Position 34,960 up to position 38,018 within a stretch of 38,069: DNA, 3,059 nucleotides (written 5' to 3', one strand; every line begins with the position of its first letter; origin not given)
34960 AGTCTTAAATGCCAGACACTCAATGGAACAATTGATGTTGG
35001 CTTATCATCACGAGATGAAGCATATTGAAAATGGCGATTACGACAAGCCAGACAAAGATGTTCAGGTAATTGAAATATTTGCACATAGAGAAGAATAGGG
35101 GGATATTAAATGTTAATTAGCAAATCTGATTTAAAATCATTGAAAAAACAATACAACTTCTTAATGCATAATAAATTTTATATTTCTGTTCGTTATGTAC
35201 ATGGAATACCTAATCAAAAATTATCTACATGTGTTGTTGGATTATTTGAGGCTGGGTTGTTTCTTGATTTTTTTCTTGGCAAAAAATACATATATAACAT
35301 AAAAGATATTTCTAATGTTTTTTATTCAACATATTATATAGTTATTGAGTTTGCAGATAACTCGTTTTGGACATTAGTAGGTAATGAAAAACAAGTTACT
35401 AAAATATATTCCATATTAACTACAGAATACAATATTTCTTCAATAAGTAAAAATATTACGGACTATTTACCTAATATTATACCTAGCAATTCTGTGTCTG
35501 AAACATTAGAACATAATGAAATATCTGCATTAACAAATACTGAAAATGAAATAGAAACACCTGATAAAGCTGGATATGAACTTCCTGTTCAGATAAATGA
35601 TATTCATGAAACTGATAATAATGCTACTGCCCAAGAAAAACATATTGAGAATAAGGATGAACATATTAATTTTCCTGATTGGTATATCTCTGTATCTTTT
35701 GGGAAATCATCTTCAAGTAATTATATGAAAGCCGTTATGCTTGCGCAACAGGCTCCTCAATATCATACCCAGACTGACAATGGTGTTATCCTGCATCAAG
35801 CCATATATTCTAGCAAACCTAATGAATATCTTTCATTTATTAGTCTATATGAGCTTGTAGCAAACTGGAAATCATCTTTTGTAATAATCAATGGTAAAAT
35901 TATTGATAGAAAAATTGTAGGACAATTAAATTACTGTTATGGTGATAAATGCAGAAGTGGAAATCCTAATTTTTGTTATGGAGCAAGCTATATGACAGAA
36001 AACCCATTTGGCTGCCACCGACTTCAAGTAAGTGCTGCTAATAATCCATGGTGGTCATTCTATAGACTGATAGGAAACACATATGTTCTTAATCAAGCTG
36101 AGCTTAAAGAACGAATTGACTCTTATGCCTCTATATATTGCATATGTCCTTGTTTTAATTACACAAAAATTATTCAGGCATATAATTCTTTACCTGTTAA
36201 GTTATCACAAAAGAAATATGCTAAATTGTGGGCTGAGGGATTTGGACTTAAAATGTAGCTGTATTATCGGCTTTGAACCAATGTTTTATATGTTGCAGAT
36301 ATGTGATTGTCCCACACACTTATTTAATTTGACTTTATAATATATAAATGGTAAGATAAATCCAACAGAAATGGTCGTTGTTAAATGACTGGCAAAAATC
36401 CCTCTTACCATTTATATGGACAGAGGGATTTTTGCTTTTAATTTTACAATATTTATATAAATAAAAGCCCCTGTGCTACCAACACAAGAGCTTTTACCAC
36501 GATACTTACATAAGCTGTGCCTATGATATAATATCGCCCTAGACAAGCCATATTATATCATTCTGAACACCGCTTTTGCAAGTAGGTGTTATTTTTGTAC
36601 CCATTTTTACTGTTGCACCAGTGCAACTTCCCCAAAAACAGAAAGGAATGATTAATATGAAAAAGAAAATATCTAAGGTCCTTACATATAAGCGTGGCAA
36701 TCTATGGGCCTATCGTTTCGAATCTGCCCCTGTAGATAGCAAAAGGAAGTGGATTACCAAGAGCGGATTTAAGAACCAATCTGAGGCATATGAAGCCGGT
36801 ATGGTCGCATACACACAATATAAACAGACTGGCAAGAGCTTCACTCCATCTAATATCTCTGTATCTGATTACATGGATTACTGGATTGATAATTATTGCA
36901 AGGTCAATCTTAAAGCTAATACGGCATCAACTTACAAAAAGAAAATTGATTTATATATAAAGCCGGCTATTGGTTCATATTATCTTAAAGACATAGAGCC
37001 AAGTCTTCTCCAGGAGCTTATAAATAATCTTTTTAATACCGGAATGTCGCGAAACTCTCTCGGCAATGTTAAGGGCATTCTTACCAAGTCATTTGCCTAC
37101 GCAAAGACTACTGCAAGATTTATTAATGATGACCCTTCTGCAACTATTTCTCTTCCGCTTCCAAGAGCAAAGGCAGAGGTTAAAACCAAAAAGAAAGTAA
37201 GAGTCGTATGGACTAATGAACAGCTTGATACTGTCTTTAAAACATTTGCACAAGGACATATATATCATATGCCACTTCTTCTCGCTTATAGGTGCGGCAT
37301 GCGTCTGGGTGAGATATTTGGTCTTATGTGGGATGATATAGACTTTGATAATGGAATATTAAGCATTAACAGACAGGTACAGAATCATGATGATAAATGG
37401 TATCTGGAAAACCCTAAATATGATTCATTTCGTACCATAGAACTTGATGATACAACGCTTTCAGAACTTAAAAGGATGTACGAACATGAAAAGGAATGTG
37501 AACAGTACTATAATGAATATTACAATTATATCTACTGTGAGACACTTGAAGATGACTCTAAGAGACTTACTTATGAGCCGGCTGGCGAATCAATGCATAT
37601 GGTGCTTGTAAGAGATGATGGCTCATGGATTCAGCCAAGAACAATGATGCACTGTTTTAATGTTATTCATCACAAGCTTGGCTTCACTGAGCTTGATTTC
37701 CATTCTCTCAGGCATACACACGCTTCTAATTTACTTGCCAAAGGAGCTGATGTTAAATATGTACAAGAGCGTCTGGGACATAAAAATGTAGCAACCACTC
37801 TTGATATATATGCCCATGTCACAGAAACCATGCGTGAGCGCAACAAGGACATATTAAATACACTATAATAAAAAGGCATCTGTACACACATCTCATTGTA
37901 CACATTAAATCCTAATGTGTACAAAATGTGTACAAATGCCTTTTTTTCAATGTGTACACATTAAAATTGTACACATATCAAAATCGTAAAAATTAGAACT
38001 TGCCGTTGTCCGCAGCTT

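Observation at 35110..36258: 382-aa unknown cargo gene in the lysogeny operon between the repressor/ImmA pair and the integrase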

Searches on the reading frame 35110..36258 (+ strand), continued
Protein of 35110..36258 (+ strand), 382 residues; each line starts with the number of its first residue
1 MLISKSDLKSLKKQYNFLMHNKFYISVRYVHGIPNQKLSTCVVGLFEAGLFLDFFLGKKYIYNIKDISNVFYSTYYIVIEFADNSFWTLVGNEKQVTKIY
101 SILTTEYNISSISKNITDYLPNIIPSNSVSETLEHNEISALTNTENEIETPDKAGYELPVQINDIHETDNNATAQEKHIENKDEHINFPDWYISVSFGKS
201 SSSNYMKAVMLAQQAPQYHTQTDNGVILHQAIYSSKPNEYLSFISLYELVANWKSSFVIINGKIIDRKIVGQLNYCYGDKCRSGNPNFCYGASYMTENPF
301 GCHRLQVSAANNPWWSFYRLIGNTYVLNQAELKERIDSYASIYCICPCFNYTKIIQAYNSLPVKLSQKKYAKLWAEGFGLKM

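Call 58: fold_search(model_id=the predicted structure, library=pdb)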
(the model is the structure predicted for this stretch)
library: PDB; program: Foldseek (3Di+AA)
matches with E <= 10: 1192; with E <= 0.001: 5
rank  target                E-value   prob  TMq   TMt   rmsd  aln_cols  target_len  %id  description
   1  2ys5_MODEL_1_A        3.8e-04  1.00  0.19  0.47  18.4       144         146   15  Solution structure of the complex of the PTB domain of SNT-2 and 19-residue peptide (aa 1571-1589) of hALK (released 2008-04-08)
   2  4k17_A                5.0e-04  1.00  0.20  0.12   4.8       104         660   12  Crystal Structure of mouse CARMIL residues 1-668 (released 2013-10-09)
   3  4k17_C                6.3e-04  1.00  0.20  0.12   7.1       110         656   12  Crystal Structure of mouse CARMIL residues 1-668 (released 2013-10-09)
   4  9ec0_A                7.9e-04  1.00  0.18  0.08   4.5       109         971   13  Structure of the CARMIL dimer bound to Capping Protein (released 2026-01-21)
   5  4khb_F                9.4e-04  1.00  0.19  0.37   4.0        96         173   14  Structure of the Spt16D Pob3N heterodimer (released 2013-05-29)
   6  4k17_D                1.1e-03  1.00  0.19  0.11   2.8        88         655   12  Crystal Structure of mouse CARMIL residues 1-668 (released 2013-10-09)
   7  4k17_B                1.3e-03  1.00  0.19  0.12   7.2       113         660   12  Crystal Structure of mouse CARMIL residues 1-668 (released 2013-10-09)
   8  5umr                  1.4e-03  1.00  0.20  0.66   4.5        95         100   12  Crystal structure of N-terminal domain of human FACT complex subunit SSRP1 (released 2018-01-31)
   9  5ums                  1.5e-03  1.00  0.20  0.31   4.3       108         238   12  Crystal structure of middle double PH domain of human FACT complex subunit SSRP1 (released 2018-01-31)
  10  6l1r                  1.6e-03  1.00  0.20  0.65   4.5        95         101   12  Crystal structure of N-terminal domain of human SSRP1 (released 2020-09-30)
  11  8ciu                  1.6e-03  1.00  0.20  0.22   5.3       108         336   20  The FERM domain of human moesin mutant H288A (released 2023-03-01)
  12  4rm8_A                1.9e-03  1.00  0.19  0.20   4.6       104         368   17  Crystal structure of human ezrin in space group P21 (released 2015-12-09)
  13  4rm8_B                2.3e-03  1.00  0.19  0.20   5.2       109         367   20  Crystal structure of human ezrin in space group P21 (released 2015-12-09)
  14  8y8y                  2.8e-03  1.00  0.19  0.26   3.1        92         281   12  Crystal structure of the PTPN21 FERM domain (released 2024-07-10)
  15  1xr0_B                3.3e-03  1.00  0.20  0.51  18.6       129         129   12  Structural Basis of SNT PTB Domain Interactions with Distinct Neurotrophic Receptors (released 2004-11-02)
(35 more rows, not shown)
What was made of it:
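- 35122..35439 (+): PH-like N-terminal domain (aa 5-110): one helix, seven beta-strands and a C-terminal capping helix. The top 50 Foldseek PDB hits are all PH/PTB/FERM-F3/FACT PH domains at probability 1.00; the best E-value is 3.8e-4, and TMt reaches 0.68 for single-domain PH targets (call 58).
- On PH-domain superfold: The top 50 Foldseek hits are all PH/PTB/FERM/FACT domains at probability 1.00 (call 58).
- Closest known: PH-domain superfold. Same: All top 50 Foldseek matches are of this kind (call 58).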

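Call 67: list_cluster_members(proteins=[window:35110-36255:+, P0001, P0003, P0004, P0020, P0043, P0036, P0041])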
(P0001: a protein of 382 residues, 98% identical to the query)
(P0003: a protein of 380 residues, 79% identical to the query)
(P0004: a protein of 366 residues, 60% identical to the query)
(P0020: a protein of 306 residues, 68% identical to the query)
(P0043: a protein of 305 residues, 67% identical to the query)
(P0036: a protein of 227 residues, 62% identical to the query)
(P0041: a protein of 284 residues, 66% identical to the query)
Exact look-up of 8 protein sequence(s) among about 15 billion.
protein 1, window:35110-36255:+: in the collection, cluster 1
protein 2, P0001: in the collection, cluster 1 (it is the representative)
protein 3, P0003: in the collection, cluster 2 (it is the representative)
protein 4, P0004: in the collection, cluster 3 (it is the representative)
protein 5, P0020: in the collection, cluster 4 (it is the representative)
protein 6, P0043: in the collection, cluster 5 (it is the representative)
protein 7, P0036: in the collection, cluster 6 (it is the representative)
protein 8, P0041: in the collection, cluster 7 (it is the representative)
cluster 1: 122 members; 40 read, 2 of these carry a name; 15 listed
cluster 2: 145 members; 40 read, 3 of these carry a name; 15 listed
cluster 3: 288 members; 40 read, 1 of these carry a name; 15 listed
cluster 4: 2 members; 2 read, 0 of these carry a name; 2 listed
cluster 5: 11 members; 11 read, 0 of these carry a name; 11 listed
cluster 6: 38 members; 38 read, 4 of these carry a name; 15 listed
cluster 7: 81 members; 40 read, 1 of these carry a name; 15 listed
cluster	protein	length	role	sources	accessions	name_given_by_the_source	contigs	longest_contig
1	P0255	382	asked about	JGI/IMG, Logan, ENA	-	hypothetical protein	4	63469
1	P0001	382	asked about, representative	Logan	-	-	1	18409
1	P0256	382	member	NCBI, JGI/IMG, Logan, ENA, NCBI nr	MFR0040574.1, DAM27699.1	MAG: hypothetical protein ACLRU6_05065 [Lachnospira sp.] | hypothetical protein | MAG TPA: hypothetical protein [Caudoviricetes sp.]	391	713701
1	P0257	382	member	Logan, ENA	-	-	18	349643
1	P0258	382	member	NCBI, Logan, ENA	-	-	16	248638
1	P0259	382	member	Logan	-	-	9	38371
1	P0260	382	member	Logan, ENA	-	-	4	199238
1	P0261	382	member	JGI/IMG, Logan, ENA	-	-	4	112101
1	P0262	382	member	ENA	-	-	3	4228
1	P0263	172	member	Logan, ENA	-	-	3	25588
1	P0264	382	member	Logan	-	-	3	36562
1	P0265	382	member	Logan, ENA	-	-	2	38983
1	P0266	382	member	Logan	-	-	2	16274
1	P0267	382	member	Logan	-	-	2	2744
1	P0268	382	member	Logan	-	-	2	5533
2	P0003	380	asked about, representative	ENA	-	-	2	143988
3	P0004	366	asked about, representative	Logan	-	-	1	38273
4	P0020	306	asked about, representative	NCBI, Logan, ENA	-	-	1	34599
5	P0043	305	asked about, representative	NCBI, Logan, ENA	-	-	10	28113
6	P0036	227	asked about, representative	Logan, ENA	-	-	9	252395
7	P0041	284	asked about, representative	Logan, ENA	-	-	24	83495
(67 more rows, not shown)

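Call 69: search_dna_similar(query=P0109, collection=phages, mode=protein, max_evalue=0.001, max_rows=15)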
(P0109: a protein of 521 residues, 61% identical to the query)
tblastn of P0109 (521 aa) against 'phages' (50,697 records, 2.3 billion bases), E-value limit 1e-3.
No match.

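Call 84: search_protein_families(library=padloc, max_evalue=0.001, proteins=[L001:9677-11281:+])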
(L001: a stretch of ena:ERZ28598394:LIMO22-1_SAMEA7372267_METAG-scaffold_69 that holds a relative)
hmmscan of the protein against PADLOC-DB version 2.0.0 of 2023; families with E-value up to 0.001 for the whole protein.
L001:9677-11281:+ (535 aa): 6 families
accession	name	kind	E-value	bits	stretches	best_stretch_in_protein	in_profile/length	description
PDLC04968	PDC-S25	-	7.2e-112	373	1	5-527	16-514/517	-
PDLC04967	PDC-S25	-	1.3e-83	279.8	1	1-527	1-526/528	-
PDLC00407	ThsA1|ThsA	-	2.2e-21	74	1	142-266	103-225/478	STALD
PDLC00409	ThsA1|ThsA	-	2.2e-16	58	1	140-264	102-224/242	STALD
PDLC03856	LmuA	-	6.4e-15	53.2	1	126-249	98-221/433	-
PDLC02184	Dsr2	-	3.1e-07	26.8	1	145-207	121-183/1222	-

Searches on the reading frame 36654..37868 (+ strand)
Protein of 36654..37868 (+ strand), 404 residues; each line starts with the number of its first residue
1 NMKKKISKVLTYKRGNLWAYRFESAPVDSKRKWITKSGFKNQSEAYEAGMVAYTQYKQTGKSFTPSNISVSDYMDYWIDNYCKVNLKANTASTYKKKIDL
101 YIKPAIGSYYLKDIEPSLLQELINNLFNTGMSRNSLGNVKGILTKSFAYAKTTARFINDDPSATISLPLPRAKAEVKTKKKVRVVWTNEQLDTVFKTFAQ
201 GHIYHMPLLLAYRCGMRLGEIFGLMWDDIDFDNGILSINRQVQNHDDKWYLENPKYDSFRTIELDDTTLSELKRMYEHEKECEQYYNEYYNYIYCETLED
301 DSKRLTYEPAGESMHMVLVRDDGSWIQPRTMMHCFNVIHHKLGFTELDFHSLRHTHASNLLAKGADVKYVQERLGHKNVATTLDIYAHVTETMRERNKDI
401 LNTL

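Call 3: search_protein_families(library=pfam, proteins=[window:36654-37868:+], max_evalue=1)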
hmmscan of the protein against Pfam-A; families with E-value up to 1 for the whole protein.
window:36654-37868:+ (404 aa): 6 families
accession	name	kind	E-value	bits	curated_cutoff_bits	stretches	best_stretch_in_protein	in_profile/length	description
PF00589.27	Phage_integrase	-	7.6e-28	97.9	27.1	1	205-391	25-170/172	Phage integrase family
PF14659.12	Phage_int_SAM_3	-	1.4e-13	51.3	22.6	1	70-126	2-57/58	Phage integrase, N-terminal SAM-like domain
PF14657.12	Arm-DNA-bind_4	-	0.00029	20.8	22.3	1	18-48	2-34/47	Arm DNA-binding domain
PF22022.2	Phage_int_M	-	0.00043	20.9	27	1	74-162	5-91/96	Phage integrase central domain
PF13102.12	Phage_int_SAM_5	-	0.024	15.5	22.3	1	70-153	2-85/98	Phage integrase SAM-like domain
PF03556.21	Cullin_binding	-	0.042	14.7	27.9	1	280-321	11-54/118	Cullin binding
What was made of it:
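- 36654..37868 (+): Tyrosine integrase with its own promoter-like site (36505-36532). Pfam Phage_integrase 7.6e-28, Phage_int_SAM_3 and Arm-DNA-bind_4 (call 3).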

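Call 4: search_protein_families(library=phrogs, proteins=[window:36654-37868:+], max_evalue=1)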
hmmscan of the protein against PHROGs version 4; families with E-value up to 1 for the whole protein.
window:36654-37868:+ (404 aa): 12 families
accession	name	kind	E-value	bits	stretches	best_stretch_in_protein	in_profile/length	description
phrog_1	-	integration and excision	7.2e-67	228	1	7-403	105-449/611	integrase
phrog_216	-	integration and excision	6.7e-31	108.5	1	146-399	24-234/301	integrase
phrog_26960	-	unknown function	2.3e-26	93.8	1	12-145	12-145/146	-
phrog_7685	-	integration and excision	1.5e-14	55.2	1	345-403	179-237/240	integrase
phrog_23783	-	integration and excision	5.1e-10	40.6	1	19-149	14-141/162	integrase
phrog_7244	-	integration and excision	1.9e-06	28.4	1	7-229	11-223/263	integrase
phrog_7269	-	integration and excision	4.1e-05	24.4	1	331-391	13-71/89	integrase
phrog_25190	-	integration and excision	0.00033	22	1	333-389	33-89/109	integrase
phrog_34557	-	integration and excision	0.0044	17.7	1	317-400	96-177/183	integrase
phrog_35951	-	unknown function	0.015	16.8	1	340-390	14-63/97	-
phrog_23271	-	unknown function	0.17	12.9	1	349-398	11-59/67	-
phrog_26537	-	unknown function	0.59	11.4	0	164-187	45-68/70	-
